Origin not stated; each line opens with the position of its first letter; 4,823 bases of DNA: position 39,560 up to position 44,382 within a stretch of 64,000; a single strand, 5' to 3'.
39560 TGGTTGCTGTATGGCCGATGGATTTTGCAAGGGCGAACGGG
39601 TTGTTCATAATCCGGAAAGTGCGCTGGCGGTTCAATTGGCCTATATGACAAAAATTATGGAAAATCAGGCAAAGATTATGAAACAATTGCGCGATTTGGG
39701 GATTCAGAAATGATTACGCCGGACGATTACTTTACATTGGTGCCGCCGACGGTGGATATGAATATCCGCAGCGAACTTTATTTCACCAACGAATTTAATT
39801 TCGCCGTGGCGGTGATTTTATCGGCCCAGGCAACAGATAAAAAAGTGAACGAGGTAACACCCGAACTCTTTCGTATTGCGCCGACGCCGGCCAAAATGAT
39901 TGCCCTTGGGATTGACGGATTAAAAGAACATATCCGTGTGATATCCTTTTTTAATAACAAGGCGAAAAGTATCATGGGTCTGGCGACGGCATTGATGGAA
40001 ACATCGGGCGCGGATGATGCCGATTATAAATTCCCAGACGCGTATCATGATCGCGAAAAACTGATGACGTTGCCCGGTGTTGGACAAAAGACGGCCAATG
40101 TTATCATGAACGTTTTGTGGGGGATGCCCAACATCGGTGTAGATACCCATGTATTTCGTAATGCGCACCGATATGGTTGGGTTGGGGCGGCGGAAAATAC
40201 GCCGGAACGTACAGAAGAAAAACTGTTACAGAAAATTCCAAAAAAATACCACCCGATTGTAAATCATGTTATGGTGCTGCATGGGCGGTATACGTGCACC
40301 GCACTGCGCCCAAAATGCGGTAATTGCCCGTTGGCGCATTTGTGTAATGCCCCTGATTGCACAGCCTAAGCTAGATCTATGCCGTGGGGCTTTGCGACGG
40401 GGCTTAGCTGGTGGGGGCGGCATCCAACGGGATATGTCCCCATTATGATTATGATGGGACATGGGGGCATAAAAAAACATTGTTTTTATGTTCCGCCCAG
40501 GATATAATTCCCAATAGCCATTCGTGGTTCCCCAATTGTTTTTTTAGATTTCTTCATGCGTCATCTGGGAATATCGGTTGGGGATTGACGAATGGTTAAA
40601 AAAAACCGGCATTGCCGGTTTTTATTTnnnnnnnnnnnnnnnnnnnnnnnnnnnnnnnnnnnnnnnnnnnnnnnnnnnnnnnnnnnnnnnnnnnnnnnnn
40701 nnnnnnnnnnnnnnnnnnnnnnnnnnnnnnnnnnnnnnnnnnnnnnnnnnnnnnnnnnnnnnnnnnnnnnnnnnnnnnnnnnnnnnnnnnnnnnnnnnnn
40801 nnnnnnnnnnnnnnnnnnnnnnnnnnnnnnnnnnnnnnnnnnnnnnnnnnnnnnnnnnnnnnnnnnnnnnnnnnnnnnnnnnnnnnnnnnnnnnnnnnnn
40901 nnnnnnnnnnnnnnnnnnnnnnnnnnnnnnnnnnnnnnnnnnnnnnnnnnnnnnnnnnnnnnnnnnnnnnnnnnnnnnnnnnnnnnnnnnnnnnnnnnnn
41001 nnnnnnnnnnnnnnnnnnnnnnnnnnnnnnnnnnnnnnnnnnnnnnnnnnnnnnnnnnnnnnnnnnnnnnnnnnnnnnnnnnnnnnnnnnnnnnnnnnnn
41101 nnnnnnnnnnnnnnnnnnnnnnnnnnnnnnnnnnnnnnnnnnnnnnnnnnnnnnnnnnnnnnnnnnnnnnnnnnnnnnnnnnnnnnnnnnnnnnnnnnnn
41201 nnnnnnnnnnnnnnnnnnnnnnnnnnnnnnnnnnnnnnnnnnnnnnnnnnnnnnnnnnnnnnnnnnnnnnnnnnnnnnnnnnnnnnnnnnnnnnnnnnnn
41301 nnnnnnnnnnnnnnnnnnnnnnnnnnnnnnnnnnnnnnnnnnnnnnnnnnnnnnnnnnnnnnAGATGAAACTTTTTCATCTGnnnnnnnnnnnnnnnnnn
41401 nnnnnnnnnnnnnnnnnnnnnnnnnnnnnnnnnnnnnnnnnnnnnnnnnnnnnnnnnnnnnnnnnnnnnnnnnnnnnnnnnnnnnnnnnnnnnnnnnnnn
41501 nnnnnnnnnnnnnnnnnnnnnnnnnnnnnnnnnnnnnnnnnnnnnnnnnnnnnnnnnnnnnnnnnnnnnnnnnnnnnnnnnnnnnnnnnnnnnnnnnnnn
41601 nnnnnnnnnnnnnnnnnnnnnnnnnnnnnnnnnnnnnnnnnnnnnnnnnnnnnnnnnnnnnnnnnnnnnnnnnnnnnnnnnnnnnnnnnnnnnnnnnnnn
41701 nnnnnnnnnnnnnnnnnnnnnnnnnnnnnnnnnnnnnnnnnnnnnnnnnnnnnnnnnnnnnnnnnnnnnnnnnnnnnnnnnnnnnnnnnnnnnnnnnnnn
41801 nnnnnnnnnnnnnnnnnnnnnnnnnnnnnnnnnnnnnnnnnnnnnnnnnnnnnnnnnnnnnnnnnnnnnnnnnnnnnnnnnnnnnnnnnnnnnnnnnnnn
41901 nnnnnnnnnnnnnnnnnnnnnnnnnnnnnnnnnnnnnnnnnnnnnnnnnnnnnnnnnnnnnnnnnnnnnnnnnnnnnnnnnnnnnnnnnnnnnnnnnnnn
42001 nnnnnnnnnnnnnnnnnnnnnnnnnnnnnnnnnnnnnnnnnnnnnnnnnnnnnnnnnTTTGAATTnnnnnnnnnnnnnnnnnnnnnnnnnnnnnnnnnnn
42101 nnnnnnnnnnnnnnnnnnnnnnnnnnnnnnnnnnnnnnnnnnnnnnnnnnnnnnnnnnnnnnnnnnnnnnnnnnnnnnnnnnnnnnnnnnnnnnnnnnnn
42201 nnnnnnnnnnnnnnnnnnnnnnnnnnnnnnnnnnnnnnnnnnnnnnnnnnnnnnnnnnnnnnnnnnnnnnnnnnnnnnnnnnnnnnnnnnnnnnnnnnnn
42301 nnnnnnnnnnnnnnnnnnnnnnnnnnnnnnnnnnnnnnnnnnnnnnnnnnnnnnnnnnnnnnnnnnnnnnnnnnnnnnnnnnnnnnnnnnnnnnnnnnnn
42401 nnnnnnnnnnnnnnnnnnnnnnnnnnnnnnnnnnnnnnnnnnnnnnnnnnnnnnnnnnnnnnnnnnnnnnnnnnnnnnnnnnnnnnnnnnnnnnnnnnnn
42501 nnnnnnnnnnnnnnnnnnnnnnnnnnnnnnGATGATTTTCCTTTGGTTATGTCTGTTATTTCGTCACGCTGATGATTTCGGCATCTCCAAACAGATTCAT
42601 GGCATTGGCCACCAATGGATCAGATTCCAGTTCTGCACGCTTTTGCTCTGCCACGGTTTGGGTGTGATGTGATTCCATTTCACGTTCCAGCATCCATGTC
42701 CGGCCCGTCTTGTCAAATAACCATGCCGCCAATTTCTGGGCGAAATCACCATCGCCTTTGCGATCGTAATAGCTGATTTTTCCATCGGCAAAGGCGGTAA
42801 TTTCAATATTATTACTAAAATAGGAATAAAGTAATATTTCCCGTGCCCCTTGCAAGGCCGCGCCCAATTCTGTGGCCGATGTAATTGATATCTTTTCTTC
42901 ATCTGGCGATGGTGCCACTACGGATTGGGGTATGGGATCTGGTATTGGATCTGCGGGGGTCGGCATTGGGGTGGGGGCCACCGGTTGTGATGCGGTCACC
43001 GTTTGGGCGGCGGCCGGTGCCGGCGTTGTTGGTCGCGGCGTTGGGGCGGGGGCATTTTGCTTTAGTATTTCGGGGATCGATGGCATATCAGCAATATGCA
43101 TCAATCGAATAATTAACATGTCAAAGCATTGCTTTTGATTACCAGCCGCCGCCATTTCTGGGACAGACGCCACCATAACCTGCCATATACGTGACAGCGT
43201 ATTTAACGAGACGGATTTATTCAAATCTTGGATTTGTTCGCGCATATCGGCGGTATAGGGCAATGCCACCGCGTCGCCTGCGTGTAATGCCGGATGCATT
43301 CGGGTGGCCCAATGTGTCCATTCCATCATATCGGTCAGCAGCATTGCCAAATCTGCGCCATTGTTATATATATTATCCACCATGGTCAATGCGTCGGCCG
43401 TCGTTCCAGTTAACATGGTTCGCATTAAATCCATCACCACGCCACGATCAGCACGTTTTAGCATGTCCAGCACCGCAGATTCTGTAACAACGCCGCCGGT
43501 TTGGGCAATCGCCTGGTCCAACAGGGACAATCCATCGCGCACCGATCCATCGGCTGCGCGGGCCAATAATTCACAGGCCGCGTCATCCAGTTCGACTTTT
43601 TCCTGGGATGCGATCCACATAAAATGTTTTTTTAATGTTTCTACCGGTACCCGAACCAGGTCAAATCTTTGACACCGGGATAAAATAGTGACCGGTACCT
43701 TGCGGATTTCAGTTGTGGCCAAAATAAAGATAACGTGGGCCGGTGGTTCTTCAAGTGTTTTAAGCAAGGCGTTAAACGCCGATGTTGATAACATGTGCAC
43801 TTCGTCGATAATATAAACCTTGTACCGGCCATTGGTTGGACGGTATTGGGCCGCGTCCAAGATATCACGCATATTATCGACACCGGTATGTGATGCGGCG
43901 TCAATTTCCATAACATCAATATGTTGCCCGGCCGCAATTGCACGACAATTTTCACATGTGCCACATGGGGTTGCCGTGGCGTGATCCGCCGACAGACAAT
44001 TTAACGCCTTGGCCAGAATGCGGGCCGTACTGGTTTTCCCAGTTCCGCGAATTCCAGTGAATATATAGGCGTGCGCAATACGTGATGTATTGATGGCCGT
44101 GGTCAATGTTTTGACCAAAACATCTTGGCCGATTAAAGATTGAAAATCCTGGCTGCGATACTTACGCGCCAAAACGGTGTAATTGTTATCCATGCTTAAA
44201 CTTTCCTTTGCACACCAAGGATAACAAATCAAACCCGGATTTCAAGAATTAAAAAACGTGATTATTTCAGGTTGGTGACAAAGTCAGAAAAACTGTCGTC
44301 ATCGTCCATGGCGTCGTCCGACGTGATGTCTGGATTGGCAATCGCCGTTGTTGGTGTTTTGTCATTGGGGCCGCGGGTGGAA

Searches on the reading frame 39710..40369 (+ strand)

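Call 11: search_protein_families(library=pfam, proteins=[window:39710-40369:+], max_evalue=0.01)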
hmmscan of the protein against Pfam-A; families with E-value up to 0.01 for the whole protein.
window:39710-40369:+ (219 aa): 4 families
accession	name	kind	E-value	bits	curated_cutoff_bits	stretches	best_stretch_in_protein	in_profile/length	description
PF00730.31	HhH-GPD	-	1e-18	68.1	26.2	1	33-177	1-107/108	HhH-GPD superfamily base excision DNA repair protein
PF00633.29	HHH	-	4.7e-06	26.6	24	1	114-134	9-29/30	Helix-hairpin-helix motif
PF10576.14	EndIII_4Fe-2S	-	1.2e-05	25.9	20.5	1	196-212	1-17/17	Iron-sulfur binding domain of endonuclease III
PF21176.3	RecR_HhH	-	0.0075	16.5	27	0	116-129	6-19/45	RecR, helix-hairpin-helix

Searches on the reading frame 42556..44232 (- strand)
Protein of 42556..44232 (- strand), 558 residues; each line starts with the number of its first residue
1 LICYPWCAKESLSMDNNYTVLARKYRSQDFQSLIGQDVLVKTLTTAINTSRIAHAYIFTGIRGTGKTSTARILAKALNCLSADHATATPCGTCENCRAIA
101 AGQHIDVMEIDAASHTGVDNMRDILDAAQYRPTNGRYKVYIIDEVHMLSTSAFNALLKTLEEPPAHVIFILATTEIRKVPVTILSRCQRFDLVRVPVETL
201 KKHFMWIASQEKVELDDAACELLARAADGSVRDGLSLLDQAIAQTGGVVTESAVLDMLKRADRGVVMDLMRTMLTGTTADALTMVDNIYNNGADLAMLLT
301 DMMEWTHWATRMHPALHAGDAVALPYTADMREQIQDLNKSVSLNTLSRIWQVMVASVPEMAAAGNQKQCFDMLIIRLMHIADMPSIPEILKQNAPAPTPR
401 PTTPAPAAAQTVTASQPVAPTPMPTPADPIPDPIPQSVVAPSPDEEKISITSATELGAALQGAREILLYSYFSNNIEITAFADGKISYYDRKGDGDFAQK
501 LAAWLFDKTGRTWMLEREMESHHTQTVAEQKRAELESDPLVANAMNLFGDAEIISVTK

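Call 11: search_protein_families(library=pfam, proteins=[window:42556-44232:-], max_evalue=0.01)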
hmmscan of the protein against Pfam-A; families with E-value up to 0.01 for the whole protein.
window:42556-44232:- (558 aa): 15 families
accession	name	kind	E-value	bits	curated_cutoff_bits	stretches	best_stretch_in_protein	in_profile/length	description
PF13177.12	DNA_pol3_delta2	-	4.6e-45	153.9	27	1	36-193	2-158/161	DNA polymerase III, delta subunit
PF12169.13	DNA_pol3_gamma3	-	4.7e-29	101.4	24.4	1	249-392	1-142/143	DNA polymerase III subunits gamma and tau domain III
PF22608.2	DNAX_ATPase_lid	-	5.3e-18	65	27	1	201-247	3-49/49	DNA polymerase III clamp loader subunit, ATPase lid domain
PF00004.35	AAA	-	4.9e-13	50.1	21.2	1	57-190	2-126/131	ATPase family associated with various cellular activities (AAA)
PF12362.13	DUF3646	-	4.2e-12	46.8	30.2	1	452-556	3-114/114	DNA polymerase III gamma and tau subunits C terminal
PF13604.12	AAA_30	-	4.7e-07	30.2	27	1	55-170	20-122/191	AAA domain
PF13401.12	AAA_22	-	1.2e-06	29.3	27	1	56-177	8-127/130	AAA domain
PF13245.12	AAA_19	-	2.4e-05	24.9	25.1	1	46-170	4-123/134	AAA domain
PF07728.20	AAA_5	-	5.6e-05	23.6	22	1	57-166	3-96/139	AAA domain (dynein-related subfamily)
PF16193.11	AAA_assoc_2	-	0.00046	20.8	34.3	1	210-258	2-55/81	AAA C-terminal domain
PF05496.18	RuvB_N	-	0.00051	20.3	27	0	26-80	2-60/159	Holliday junction DNA helicase RuvB P-loop domain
PF06068.19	TIP49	-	0.0011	18.6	23.8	0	139-174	277-311/347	TIP49 P-loop domain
PF13238.12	AAA_18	-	0.0046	17.9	29.4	0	58-111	3-43/128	AAA domain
PF13191.12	AAA_16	-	0.0054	17.7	32.6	0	33-96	2-63/167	AAA ATPase domain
PF13173.12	AAA_14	-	0.0062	17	27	0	55-163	4-88/129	AAA domain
